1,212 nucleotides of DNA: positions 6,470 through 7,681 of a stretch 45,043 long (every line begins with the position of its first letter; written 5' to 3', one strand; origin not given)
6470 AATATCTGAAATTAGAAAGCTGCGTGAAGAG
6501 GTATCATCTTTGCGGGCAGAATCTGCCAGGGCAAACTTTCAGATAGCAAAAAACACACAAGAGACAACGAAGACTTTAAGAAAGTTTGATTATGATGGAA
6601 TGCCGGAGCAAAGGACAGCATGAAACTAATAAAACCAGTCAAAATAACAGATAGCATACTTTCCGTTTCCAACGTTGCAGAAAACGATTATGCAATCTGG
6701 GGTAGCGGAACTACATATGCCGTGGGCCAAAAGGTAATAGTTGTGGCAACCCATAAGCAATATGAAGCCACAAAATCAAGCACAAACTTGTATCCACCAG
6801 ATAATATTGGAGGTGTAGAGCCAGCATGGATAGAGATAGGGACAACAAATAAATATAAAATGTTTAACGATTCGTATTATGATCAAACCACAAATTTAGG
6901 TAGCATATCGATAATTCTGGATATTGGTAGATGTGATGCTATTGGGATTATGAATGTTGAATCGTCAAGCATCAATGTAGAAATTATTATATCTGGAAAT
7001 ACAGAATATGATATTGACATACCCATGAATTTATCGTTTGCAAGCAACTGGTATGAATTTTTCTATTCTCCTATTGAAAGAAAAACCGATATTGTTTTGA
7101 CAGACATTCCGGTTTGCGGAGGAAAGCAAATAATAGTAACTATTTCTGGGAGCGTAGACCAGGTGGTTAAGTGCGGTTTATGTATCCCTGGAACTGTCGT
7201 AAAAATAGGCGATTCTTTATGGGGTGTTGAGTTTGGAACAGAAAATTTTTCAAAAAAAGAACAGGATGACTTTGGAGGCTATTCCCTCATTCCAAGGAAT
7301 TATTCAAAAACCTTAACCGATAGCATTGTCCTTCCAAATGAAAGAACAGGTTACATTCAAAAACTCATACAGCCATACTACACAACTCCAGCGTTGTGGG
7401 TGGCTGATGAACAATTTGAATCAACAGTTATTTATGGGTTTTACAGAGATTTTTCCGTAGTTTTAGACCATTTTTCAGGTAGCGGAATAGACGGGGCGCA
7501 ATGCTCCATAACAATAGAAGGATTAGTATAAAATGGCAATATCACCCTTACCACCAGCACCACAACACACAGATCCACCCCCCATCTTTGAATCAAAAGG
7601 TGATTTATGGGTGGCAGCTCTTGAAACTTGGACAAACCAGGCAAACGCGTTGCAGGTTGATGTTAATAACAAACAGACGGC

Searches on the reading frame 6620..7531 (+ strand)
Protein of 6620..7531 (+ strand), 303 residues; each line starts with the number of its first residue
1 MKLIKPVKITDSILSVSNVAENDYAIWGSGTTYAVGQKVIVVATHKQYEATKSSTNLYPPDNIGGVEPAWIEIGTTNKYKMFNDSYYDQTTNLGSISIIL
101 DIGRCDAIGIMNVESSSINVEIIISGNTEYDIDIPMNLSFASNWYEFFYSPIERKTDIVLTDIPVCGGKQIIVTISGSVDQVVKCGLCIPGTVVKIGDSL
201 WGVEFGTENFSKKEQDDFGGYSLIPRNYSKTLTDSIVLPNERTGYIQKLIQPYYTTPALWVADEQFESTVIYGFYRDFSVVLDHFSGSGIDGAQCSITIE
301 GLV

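Call 87: search_protein_families(library=phrogs, proteins=[window:6620-7531:+], max_evalue=0.00001)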
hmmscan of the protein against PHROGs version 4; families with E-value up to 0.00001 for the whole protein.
window:6620-7531:+ (303 aa): 2 families
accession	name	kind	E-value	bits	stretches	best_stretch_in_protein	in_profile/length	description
phrog_6278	-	unknown function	3.9e-61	207.8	1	1-303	1-306/306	-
phrog_34644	-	unknown function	6e-12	46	1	12-276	318-587/609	-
